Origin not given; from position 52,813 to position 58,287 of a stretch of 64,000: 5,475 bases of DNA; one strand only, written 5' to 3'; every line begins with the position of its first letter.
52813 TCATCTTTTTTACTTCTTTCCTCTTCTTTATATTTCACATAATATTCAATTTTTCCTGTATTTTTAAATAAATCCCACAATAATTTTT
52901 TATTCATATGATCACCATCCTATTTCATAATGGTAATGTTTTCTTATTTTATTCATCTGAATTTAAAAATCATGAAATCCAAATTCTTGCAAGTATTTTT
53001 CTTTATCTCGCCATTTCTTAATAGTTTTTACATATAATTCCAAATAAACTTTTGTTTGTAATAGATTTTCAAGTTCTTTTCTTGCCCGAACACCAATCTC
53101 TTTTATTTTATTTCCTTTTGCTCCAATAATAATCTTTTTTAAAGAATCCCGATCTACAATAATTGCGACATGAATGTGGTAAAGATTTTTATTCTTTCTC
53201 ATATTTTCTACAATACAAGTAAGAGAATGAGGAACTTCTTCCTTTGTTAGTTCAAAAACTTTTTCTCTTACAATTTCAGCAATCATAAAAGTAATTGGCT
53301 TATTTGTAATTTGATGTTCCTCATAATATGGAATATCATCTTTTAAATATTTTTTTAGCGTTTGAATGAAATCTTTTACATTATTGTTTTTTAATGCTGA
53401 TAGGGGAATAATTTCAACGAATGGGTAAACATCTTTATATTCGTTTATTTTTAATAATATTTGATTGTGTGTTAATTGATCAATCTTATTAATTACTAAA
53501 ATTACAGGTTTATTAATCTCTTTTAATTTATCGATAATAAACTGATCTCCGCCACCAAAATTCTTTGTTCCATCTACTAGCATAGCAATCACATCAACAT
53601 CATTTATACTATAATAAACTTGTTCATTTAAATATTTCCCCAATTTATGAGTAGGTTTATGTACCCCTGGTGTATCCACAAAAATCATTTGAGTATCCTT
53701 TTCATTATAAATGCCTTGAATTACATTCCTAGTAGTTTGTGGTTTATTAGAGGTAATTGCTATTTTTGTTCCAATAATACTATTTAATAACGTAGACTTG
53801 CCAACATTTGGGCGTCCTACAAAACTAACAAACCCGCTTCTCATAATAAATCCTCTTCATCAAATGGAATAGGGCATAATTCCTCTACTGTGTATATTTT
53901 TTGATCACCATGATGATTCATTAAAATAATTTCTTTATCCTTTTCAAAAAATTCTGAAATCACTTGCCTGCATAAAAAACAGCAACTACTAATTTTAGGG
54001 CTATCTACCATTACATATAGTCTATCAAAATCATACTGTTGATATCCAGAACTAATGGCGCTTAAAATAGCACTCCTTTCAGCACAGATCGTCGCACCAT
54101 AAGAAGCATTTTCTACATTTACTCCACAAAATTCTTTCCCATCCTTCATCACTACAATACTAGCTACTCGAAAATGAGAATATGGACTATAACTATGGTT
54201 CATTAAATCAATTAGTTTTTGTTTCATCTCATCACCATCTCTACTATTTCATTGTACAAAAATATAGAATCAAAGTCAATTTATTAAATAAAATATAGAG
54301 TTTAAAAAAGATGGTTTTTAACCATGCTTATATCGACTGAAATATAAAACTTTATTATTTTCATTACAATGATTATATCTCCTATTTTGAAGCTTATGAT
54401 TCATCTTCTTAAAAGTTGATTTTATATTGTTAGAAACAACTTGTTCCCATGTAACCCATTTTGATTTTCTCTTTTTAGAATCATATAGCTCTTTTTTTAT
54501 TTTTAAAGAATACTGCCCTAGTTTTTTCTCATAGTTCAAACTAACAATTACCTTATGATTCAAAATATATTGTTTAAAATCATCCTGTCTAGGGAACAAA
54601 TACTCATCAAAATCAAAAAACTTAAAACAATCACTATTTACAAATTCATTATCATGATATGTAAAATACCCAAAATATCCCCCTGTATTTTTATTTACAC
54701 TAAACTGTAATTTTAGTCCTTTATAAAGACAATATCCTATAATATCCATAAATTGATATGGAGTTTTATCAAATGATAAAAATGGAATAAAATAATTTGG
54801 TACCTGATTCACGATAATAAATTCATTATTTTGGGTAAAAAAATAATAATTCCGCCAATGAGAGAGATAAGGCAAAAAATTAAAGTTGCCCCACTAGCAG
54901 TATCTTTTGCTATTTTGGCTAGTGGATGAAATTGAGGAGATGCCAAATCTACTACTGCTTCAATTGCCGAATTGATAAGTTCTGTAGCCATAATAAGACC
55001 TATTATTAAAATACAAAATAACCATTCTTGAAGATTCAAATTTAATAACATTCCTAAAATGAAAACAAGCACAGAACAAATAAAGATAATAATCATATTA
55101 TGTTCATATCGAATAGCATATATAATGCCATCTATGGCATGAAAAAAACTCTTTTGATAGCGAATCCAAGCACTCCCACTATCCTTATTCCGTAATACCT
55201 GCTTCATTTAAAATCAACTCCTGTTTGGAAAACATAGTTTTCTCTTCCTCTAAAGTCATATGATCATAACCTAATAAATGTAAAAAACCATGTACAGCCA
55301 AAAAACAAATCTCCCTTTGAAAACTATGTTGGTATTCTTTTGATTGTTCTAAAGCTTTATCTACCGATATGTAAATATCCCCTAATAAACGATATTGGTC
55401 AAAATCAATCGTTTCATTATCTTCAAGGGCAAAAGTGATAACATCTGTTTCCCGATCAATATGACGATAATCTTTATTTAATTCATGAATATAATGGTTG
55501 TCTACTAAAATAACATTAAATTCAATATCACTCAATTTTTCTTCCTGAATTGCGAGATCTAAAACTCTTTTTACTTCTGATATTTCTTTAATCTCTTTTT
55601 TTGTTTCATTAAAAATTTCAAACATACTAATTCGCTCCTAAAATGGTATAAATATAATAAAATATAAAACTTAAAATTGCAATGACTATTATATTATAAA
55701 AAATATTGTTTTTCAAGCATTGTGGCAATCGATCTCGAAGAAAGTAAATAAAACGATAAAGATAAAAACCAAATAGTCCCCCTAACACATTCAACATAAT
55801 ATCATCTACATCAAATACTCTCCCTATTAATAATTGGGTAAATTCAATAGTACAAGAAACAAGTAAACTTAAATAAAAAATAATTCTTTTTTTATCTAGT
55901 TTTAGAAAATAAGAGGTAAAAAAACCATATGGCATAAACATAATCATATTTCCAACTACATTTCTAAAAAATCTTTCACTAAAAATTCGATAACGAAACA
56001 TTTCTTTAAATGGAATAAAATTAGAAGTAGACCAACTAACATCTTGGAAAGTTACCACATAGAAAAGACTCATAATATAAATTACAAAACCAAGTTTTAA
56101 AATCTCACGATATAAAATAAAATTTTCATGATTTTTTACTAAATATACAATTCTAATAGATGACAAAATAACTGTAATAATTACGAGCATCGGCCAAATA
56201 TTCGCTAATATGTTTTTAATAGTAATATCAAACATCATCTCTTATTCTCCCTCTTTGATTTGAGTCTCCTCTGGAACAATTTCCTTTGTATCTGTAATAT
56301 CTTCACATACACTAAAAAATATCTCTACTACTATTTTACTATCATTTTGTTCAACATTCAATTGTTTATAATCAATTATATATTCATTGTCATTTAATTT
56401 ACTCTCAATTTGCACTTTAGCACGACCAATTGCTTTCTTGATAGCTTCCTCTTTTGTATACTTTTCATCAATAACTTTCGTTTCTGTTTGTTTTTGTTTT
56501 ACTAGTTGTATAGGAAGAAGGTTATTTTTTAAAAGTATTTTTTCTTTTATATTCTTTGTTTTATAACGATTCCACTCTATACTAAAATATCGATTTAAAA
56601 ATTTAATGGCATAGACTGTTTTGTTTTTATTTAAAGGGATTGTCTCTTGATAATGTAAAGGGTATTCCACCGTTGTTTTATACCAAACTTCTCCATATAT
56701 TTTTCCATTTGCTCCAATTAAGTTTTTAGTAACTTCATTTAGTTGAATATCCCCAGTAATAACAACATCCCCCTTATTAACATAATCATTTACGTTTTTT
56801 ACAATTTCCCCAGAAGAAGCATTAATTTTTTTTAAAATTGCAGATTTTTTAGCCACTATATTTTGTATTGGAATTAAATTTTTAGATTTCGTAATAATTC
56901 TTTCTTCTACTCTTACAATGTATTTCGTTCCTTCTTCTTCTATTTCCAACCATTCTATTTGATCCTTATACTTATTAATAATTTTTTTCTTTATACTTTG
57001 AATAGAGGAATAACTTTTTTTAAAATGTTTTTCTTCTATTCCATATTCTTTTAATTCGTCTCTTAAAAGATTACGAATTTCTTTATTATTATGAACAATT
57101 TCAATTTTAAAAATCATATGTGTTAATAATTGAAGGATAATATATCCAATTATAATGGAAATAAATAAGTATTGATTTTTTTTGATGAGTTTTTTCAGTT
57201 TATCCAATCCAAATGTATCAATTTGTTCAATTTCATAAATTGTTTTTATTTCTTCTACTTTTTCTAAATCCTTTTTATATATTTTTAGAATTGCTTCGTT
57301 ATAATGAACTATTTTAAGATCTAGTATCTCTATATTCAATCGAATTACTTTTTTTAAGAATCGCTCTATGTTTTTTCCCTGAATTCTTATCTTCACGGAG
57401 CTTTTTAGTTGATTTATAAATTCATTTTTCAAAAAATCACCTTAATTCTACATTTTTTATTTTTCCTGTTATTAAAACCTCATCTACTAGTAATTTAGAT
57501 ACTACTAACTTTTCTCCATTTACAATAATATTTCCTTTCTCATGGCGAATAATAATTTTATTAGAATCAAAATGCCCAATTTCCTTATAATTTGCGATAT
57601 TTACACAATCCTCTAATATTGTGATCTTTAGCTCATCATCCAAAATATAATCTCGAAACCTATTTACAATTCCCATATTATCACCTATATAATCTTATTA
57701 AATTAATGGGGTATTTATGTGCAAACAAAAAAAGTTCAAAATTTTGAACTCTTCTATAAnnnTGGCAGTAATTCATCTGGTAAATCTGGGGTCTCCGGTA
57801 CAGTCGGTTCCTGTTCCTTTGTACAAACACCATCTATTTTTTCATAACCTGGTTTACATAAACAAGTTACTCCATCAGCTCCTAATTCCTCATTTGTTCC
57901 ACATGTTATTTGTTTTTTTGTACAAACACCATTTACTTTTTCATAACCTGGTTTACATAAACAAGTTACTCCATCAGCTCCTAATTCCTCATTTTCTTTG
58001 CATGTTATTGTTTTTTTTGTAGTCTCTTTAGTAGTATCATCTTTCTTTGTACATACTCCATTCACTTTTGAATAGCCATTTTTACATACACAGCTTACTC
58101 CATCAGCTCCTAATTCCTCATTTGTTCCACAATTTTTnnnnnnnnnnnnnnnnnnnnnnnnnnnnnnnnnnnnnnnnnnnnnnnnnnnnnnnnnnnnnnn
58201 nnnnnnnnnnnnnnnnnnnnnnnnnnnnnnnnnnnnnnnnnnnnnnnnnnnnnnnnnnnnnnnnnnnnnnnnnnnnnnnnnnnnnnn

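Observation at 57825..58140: Triplicated, nearly identical 105-bp tandem repeats encoding 4-Cys EGF-like modules at the C-terminus of an LCP-family enzyme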

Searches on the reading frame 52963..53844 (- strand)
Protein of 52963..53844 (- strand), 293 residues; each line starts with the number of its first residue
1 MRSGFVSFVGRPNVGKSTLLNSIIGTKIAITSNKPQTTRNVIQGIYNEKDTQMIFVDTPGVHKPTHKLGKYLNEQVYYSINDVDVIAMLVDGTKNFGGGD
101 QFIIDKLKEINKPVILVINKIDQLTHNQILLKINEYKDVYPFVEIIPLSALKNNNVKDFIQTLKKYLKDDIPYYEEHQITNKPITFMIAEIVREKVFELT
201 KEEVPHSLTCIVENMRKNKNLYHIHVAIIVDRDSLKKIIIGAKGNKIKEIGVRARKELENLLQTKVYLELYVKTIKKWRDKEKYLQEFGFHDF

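Call 59: search_protein_families(library=pfam, proteins=[window:52963-53844:-], max_evalue=0.001)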
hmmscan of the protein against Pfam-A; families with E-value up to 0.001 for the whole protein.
window:52963-53844:- (293 aa): 10 families
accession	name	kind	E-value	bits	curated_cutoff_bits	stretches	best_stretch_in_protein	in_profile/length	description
PF01926.29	MMR_HSR1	-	5.5e-28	97.8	21.9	1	6-120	2-113/113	50S ribosome-binding GTPase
PF02421.24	FeoB_N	-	2.5e-16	60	27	1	6-161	3-154/156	Ferrous iron transport protein B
PF07650.23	KH_2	-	1.5e-12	47.6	22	1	203-279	1-78/78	KH domain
PF00009.33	GTP_EFTU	-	5.6e-12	46.1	26.5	1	38-168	56-187/188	Elongation factor Tu GTP binding domain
PF00350.29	Dynamin_N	-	4.3e-10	40.3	27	1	6-42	1-36/168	Dynamin family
PF03193.22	RsgA_GTPase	-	1.1e-06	29.1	30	0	5-63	108-170/174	RsgA GTPase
PF10662.15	PduV-EutP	-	2.9e-06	27.6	21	1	7-164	5-142/143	Ethanolamine utilisation - propanediol utilisation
PF04548.22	AIG1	-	4.7e-06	26.5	27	1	8-125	5-130/212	AIG1 family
PF02492.25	cobW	-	7.5e-05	22.8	20.7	0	42-135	74-167/180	CobW/HypB/UreG, nucleotide-binding domain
PF00071.28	Ras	-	0.0005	20.1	21.6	0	8-166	4-159/162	Ras family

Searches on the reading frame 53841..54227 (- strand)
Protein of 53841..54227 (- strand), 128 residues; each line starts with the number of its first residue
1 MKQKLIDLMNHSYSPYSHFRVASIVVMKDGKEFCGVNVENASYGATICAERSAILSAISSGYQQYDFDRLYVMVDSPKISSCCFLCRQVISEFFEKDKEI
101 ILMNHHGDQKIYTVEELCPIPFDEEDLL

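Call 59: search_protein_families(library=pfam, proteins=[window:53841-54227:-], max_evalue=0.001)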
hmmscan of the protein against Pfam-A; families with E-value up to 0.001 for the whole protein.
window:53841-54227:- (128 aa): 2 families
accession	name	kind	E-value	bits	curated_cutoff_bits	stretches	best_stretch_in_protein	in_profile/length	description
PF00383.29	dCMP_cyt_deam_1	-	5.8e-15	55.5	25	1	3-93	9-93/102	Cytidine and deoxycytidylate deaminase zinc-binding region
PF08211.18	dCMP_cyt_deam_2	-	1.9e-07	31.7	25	1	2-75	45-117/130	Cytidine and deoxycytidylate deaminase zinc-binding region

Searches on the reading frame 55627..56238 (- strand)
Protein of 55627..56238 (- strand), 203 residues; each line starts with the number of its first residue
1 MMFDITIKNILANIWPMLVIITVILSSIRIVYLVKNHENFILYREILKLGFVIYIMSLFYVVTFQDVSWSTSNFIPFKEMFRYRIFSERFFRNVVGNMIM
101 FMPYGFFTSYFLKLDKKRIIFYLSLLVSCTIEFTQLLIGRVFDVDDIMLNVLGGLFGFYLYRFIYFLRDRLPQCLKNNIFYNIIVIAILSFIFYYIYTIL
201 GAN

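Call 10: search_protein_families(library=ncbifam, proteins=[window:55627-56238:-], max_evalue=0.01)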
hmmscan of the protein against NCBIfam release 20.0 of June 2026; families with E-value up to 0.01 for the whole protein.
window:55627-56238:- (203 aa): 2 families
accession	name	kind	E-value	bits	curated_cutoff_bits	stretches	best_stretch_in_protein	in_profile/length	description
NF000142.1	vanZ-Pt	exception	6.7e-09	36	260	1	71-163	50-139/143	glycopeptide resistance protein VanZ-Pt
NF000145.1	vanZ-F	exception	2.3e-07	31.3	375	1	22-197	14-192/206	glycopeptide resistance protein VanZ-F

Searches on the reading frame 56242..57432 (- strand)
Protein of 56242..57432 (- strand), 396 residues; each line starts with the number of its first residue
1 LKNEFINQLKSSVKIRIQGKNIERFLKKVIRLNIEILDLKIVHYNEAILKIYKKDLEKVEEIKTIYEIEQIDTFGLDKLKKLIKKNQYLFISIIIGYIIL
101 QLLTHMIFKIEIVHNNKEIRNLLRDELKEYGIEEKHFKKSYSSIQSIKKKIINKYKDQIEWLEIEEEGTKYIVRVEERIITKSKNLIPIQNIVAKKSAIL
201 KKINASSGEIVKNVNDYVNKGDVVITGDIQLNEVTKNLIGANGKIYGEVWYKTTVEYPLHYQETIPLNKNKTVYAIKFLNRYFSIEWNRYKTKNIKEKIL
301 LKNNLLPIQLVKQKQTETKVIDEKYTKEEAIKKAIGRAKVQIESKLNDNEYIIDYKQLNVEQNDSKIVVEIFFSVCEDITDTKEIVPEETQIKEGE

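Call 10: search_protein_families(library=ncbifam, proteins=[window:56242-57432:-], max_evalue=0.01)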
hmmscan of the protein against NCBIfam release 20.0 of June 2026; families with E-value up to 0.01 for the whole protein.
window:56242-57432:- (396 aa): 1 family
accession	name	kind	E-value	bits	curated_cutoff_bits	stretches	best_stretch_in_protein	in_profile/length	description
TIGR02876.1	spore_yqfD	equivalog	2.4e-59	201.2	256.7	1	7-380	3-381/382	sporulation protein YqfD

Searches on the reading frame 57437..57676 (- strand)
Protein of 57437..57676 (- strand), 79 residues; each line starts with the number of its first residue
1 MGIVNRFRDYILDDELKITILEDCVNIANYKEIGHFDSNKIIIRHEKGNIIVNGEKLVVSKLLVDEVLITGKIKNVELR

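Call 10: search_protein_families(library=ncbifam, proteins=[window:57437-57676:-], max_evalue=0.01)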
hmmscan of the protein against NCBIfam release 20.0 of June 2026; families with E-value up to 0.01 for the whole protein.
window:57437-57676:- (79 aa): 3 families
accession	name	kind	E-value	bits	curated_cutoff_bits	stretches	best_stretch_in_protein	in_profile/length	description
TIGR02856.1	spore_yqfC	equivalog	1.8e-10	40.5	77.8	1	14-77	18-82/85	sporulation protein YqfC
TIGR02892.1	spore_yabP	equivalog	2.5e-06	27.4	75.4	1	25-77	11-65/85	sporulation protein YabP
TIGR00686.1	phnA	hypoth_equivalog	0.001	19.2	80.2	1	9-77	11-82/109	zinc ribbon domain-containing protein YjdM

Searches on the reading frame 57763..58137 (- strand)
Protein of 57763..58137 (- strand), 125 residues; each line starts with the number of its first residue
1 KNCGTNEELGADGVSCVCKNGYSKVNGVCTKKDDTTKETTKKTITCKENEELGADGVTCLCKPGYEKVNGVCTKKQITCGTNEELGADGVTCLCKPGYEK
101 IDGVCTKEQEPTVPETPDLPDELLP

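Call 17: find_homologous_proteins(query=window:57763-58137:-, max_evalue=0.001)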
Query seq(125 aa) (125 aa): 12 proteins with E <= 0.001 among 525 candidates.
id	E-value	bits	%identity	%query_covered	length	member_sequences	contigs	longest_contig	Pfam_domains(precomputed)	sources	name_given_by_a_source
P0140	1.3e-43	166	66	98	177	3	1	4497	-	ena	-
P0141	1.7e-39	153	55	93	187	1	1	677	PF12662.14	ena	-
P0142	5.3e-21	93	56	77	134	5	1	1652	PF19202.7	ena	-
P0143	1.3e-18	85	63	50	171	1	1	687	-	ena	-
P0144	4.4e-16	77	52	83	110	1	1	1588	-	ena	-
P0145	1.0e-14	72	37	73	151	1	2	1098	-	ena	-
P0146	1.3e-13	69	49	42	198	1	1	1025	-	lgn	-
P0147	7.0e-13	67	55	57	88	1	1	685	-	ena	-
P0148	1.0e-11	63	71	38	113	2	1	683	-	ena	-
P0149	3.3e-10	58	58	46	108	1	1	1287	PF12946.14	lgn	-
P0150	8.8e-9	53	70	29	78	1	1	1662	-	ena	-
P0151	2.7e-7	48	67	35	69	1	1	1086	-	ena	-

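Call 25: search_protein_families(library=pfam, proteins=[P0142, P0141, P0149, window:57763-58137:-], max_evalue=10)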
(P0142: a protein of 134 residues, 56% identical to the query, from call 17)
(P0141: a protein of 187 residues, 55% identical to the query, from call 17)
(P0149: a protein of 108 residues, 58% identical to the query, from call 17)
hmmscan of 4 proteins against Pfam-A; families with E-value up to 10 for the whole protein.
P0142 (134 aa): 9 families
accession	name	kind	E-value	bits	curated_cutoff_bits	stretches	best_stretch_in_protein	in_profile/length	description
PF19202.5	DUF5874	-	0.00013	22.7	27.1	2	65-131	4-70/74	Family of unknown function (DUF5874)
PF12946.13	EGF_MSP1_1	-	0.00013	22.4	27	3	3-16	23-36/37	MSP1 EGF domain 1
PF25387.1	ADGRF3_N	-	0.00054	20.8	31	3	77-114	11-45/60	ADGRF3-like, N-terminal domain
PF12662.13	cEGF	-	0.012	15.9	26.6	3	41-57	2-20/24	Complement Clr-like EGF-like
PF01683.23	EB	-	0.14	12.7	24.3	3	2-16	38-52/52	EB module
PF25024.1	EGF_TEN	-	0.2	11.7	65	1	2-115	78-181/234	Teneurin EGF domain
PF20324.3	DUF6619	-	0.35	11.6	27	1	80-107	24-51/102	Family of unknown function (DUF6619)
PF12661.13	hEGF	-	0.66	11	29.3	3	37-49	10-22/22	Human growth factor-like EGF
PF23106.1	EGF_Teneurin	-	2.1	8.9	24.3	1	100-115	5-20/30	Teneurin-like EGF domain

P0141 (187 aa): 12 families
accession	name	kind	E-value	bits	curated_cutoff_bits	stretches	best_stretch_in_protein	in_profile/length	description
PF12662.13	cEGF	-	3e-06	27.4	26.6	3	85-104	3-23/24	Complement Clr-like EGF-like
PF19202.5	DUF5874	-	0.0075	17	27.1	2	62-90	42-72/74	Family of unknown function (DUF5874)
PF01826.23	TIL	-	0.043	14.4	24.5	1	154-173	34-53/55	Trypsin Inhibitor like cysteine rich domain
PF14670.12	FXa_inhibition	-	0.14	12.8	33.4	2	100-130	1-31/36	Coagulation Factor Xa inhibitory site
PF12947.13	EGF_3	-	0.44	11.3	28.5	2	100-127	1-30/36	EGF domain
PF12661.13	hEGF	-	0.52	11.3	29.3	2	149-161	10-22/22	Human growth factor-like EGF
PF25478.1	EGF_Mua-3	-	0.97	10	27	2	103-127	9-30/48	Transmembrane cell adhesion receptor mua-3-like, EGF-like domain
PF09064.16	EGF_Tme5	-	0.98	9.8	22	1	142-169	8-34/34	Thrombomodulin like fifth domain, EGF-like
PF23308.1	TSP1_TSH7A-B_C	-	1.5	9.2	27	1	83-94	13-24/40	THS7A/B C-terminal TSP1 domain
PF02822.19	Antistasin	-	6.7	7.8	21.2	0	88-98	10-20/26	Antistasin family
PF12946.13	EGF_MSP1_1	-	8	7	27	0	155-170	23-37/37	MSP1 EGF domain 1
PF25314.1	TNFR_nem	-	8.2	7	27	2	82-97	12-27/34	TNF receptor-like domain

P0149 (108 aa): 7 families
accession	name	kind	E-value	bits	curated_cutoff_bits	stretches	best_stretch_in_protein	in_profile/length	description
PF12946.13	EGF_MSP1_1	-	2.6e-06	27.8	27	2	36-57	15-36/37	MSP1 EGF domain 1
PF12662.13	cEGF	-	0.039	14.2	26.6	2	44-58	4-20/24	Complement Clr-like EGF-like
PF23705.1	RxLR_effector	-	0.11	13.5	27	1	9-58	8-56/95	RxLR effector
PF01683.23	EB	-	0.11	13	24.3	2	40-57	35-52/52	EB module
PF23308.1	TSP1_TSH7A-B_C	-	0.18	12.2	27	2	71-84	12-25/40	THS7A/B C-terminal TSP1 domain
PF23106.1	EGF_Teneurin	-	0.35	11.4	24.3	1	41-51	13-23/30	Teneurin-like EGF domain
PF12661.13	hEGF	-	1.9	9.5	29.3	2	40-50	12-22/22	Human growth factor-like EGF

seq(125 aa): 17 families
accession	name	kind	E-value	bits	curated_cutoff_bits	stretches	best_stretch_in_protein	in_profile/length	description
PF25387.1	ADGRF3_N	-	7.8e-06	26.7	31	3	12-48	10-46/60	ADGRF3-like, N-terminal domain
PF12661.13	hEGF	-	8.4e-06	26.5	29.3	3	86-98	10-22/22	Human growth factor-like EGF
PF12662.13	cEGF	-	9.8e-06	25.8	26.6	3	90-103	2-16/24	Complement Clr-like EGF-like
PF12946.13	EGF_MSP1_1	-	1.9e-05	25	27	3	59-72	23-36/37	MSP1 EGF domain 1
PF00008.33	EGF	-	0.0001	22.9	21.5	3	45-66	11-29/32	EGF-like domain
PF14670.12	FXa_inhibition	-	0.0014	19.2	33.4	2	69-99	5-28/36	Coagulation Factor Xa inhibitory site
PF01683.23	EB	-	0.014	15.9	24.3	3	18-72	1-52/52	EB module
PF25314.1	TNFR_nem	-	0.038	14.4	27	2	88-99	12-23/34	TNF receptor-like domain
PF25478.1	EGF_Mua-3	-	0.091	13.3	27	2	45-66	12-30/48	Transmembrane cell adhesion receptor mua-3-like, EGF-like domain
PF12947.13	EGF_3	-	0.092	13.4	28.5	1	87-99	19-30/36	EGF domain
PF00215.30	OMPdecase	-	0.1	12.9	27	0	78-110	72-102/221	Orotidine 5'-phosphate decarboxylase / HUMPS family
PF19202.5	DUF5874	-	0.3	11.9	27.1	1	11-62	14-71/74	Family of unknown function (DUF5874)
PF07645.21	EGF_CA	-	0.37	11.5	27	1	15-29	27-43/43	Calcium-binding EGF domain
PF09132.16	BmKX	-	0.82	10.3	24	0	91-106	12-27/30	BmKX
PF14216.11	DUF4326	-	2.2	9.5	25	1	36-64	45-73/82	Domain of unknown function (DUF4326)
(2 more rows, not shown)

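Call 56: search_protein_families(library=ncbifam, proteins=[window:57763-58137:-, P0142], max_evalue=1)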
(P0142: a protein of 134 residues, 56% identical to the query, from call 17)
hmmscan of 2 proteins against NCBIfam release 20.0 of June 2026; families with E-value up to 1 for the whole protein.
seq(125 aa): 2 families
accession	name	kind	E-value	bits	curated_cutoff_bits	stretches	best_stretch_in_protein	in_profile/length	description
NF003082.0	PRK04012.1-1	equivalog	0.0019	17.7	108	0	36-71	15-50/110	translation initiation factor aIF-1A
NF005655.0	PRK07429.1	subfamily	0.087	11.9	236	0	72-107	19-54/326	phosphoribulokinase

P0142 (134 aa): 0 families
